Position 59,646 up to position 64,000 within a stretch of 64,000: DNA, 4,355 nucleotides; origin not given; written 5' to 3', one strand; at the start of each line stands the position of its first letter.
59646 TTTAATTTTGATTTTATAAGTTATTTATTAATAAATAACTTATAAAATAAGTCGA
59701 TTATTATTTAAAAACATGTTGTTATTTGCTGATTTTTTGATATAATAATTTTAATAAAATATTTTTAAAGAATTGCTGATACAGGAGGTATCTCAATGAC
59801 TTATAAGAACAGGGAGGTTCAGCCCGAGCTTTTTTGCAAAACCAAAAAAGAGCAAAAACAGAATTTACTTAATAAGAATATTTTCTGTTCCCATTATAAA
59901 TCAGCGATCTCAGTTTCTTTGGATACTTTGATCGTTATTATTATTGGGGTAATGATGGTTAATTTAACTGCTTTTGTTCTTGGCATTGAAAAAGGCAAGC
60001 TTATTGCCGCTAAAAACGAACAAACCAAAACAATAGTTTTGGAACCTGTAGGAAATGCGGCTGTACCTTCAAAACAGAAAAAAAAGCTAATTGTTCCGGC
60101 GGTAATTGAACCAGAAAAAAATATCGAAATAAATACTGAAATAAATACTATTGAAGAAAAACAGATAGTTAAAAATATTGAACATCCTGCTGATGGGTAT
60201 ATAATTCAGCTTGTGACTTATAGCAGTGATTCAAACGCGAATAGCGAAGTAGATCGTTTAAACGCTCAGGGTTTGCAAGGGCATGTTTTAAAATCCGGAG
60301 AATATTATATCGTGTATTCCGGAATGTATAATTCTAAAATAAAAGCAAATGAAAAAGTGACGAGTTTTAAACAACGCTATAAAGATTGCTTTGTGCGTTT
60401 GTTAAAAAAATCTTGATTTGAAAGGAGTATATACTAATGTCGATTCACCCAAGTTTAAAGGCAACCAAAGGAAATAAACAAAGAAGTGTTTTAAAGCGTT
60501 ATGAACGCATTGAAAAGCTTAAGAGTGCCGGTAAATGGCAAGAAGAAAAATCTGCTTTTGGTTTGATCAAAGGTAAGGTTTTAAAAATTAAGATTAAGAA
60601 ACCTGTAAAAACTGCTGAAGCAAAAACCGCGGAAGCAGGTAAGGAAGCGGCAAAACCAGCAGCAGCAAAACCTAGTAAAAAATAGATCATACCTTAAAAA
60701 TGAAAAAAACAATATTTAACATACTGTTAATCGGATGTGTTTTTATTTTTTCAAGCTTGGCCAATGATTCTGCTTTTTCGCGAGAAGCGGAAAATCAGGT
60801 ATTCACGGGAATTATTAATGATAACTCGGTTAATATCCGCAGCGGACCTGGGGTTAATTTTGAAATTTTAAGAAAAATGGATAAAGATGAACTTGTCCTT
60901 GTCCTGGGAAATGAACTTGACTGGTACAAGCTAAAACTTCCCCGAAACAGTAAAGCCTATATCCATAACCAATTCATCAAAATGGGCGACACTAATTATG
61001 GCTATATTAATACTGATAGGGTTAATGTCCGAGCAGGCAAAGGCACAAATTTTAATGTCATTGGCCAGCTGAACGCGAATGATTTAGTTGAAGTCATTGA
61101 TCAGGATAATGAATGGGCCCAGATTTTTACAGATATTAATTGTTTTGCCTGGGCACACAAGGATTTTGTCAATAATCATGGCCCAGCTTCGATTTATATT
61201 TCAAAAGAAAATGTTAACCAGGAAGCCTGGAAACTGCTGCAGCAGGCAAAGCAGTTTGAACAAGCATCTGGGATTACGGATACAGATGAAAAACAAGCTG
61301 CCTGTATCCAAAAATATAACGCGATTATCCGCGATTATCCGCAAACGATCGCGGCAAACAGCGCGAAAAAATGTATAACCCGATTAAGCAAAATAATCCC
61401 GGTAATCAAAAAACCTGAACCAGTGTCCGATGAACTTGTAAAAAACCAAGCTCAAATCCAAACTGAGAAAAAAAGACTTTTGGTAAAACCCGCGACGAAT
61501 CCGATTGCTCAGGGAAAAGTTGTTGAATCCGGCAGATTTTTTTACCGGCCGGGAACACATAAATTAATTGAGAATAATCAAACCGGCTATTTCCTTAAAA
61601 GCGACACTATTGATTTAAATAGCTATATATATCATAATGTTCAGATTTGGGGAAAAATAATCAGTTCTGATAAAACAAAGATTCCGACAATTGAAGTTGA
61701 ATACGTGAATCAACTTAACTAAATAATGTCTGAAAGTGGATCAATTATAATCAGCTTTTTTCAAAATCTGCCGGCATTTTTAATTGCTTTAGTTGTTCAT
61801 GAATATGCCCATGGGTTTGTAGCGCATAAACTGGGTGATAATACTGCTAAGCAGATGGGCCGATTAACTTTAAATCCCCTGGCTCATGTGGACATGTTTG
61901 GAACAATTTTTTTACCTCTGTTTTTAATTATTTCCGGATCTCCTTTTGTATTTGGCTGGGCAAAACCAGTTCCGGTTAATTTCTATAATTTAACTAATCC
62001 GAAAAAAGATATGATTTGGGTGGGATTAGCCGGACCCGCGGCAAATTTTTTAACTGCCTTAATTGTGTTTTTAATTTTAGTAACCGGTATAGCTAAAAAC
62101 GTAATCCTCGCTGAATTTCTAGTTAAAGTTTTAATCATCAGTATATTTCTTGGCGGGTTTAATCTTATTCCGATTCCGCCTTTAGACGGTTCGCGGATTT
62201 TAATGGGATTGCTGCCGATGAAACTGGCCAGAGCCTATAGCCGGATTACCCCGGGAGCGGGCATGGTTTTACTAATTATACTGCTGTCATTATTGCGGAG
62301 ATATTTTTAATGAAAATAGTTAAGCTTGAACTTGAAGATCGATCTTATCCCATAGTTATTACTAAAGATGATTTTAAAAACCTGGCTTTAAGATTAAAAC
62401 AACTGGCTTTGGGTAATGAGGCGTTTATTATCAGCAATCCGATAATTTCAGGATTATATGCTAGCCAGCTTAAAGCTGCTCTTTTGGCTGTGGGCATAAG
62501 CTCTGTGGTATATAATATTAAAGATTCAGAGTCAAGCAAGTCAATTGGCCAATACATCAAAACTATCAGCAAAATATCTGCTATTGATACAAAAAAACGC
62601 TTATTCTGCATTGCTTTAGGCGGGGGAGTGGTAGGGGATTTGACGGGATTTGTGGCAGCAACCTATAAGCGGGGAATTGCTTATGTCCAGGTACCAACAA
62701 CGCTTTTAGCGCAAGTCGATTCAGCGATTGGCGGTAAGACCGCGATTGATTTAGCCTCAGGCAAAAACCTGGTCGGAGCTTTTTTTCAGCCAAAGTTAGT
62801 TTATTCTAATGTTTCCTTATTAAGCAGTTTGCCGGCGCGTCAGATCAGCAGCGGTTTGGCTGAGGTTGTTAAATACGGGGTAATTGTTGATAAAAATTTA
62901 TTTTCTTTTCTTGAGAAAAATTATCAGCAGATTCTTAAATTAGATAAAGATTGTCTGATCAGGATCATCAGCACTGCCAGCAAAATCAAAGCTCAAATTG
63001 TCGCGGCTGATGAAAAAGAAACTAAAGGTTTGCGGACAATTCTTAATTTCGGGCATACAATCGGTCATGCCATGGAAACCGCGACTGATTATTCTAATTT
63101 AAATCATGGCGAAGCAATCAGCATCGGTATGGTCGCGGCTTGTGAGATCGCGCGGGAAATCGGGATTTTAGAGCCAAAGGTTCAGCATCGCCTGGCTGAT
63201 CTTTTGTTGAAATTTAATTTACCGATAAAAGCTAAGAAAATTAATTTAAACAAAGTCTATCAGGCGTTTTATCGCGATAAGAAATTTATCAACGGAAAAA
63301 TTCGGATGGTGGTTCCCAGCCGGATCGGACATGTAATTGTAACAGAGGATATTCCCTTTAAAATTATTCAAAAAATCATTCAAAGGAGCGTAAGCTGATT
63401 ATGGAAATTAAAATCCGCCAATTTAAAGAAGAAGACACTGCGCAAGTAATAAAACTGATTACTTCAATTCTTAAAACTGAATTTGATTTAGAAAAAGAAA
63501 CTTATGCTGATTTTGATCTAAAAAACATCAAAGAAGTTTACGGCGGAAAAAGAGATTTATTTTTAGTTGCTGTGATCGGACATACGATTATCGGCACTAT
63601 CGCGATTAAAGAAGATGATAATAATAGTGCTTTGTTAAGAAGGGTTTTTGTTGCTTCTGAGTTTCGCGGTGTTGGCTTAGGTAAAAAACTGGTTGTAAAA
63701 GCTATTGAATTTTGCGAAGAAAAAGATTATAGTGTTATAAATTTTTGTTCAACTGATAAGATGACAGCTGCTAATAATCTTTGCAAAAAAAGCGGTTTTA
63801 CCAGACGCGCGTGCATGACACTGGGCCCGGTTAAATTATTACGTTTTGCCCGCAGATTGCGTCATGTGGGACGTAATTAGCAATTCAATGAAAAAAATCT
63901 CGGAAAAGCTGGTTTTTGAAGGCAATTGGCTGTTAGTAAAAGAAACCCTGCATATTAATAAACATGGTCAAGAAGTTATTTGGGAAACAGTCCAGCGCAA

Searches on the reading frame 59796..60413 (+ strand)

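Call 68: search_protein_families(library=pfam, proteins=[window:59796-60413:+], max_evalue=0.00001)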
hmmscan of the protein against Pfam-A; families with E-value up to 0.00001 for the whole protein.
window:59796-60413:+ (206 aa): 1 family
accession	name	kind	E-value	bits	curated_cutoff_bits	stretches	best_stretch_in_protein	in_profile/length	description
PF05036.18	SPOR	-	2.9e-09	37.5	21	1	132-201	2-75/76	SPOR domain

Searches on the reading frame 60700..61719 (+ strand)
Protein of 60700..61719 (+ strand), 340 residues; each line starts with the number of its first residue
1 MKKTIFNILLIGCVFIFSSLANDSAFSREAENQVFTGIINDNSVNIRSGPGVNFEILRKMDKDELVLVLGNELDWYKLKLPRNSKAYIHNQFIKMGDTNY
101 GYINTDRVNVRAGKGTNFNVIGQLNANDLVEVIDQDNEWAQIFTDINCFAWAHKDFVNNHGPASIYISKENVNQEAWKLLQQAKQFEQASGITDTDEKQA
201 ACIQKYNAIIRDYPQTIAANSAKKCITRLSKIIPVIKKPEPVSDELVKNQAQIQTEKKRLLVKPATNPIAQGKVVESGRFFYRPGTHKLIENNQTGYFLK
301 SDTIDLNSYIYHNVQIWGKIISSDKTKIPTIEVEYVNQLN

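Call 68: search_protein_families(library=pfam, proteins=[window:60700-61719:+], max_evalue=0.00001)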
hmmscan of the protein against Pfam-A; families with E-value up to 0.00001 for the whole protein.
window:60700-61719:+ (340 aa): 1 family
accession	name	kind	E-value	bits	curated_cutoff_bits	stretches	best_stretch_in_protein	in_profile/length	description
PF08239.17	SH3_3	-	2.4e-21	76.1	27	2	106-157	1-53/54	Bacterial SH3 domain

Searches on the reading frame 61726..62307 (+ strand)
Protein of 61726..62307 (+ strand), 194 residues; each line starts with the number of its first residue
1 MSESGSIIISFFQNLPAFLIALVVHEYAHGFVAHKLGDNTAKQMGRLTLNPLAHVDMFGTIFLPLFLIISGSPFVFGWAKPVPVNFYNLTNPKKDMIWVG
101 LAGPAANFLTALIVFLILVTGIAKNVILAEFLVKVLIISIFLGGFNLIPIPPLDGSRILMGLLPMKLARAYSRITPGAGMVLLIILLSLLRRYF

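Call 68: search_protein_families(library=pfam, proteins=[window:61726-62307:+], max_evalue=0.00001)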
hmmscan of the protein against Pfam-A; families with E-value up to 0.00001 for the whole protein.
window:61726-62307:+ (194 aa): 1 family
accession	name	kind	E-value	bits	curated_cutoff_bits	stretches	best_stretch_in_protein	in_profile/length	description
PF02163.28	Peptidase_M50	-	1.8e-16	60.6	27.2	2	17-120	5-102/221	Peptidase family M50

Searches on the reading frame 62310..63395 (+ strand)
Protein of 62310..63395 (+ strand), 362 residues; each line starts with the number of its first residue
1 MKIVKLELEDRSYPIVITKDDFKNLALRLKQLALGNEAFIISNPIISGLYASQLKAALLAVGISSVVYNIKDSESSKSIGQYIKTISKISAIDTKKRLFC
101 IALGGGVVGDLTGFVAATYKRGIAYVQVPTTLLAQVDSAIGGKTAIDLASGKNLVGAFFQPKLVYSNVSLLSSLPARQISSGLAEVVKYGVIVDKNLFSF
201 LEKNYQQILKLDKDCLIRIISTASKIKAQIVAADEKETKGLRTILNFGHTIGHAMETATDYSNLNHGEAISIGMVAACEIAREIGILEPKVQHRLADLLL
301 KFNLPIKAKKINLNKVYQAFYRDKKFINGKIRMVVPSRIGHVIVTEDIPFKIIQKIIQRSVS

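Call 68: search_protein_families(library=pfam, proteins=[window:62310-63395:+], max_evalue=0.00001)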
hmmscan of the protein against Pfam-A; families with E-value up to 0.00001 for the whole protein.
window:62310-63395:+ (362 aa): 2 families
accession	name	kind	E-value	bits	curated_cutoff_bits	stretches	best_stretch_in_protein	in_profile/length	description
PF24621.2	DHQS_C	-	1.6e-47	161.5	27.6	1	182-325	1-143/144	3-dehydroquinate synthase C-terminal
PF01761.26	DHQ_synthase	-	5.7e-41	139.2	24.2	1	68-180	2-114/115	3-dehydroquinate synthase N-terminal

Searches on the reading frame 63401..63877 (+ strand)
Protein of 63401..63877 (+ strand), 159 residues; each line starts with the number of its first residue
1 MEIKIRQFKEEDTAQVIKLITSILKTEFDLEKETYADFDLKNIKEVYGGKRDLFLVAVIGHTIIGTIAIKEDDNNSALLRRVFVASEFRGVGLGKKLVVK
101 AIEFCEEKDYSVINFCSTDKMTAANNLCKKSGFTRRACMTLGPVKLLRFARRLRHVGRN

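Call 68: search_protein_families(library=pfam, proteins=[window:63401-63877:+], max_evalue=0.00001)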
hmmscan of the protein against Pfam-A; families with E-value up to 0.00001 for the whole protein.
window:63401-63877:+ (159 aa): 4 families
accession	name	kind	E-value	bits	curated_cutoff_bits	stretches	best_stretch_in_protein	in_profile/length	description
PF00583.31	Acetyltransf_1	-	5.8e-13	49.6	20.7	1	24-133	8-116/116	Acetyltransferase (GNAT) family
PF13508.13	Acetyltransf_7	-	3.4e-11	43.8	27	1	52-134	3-83/84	Acetyltransferase (GNAT) domain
PF13673.13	Acetyltransf_10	-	5.9e-11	42.9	23.6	1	37-135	15-109/128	Acetyltransferase (GNAT) domain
PF14542.12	Acetyltransf_CG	-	1.6e-07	31.8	30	1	63-117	11-65/80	GCN5-related N-acetyl-transferase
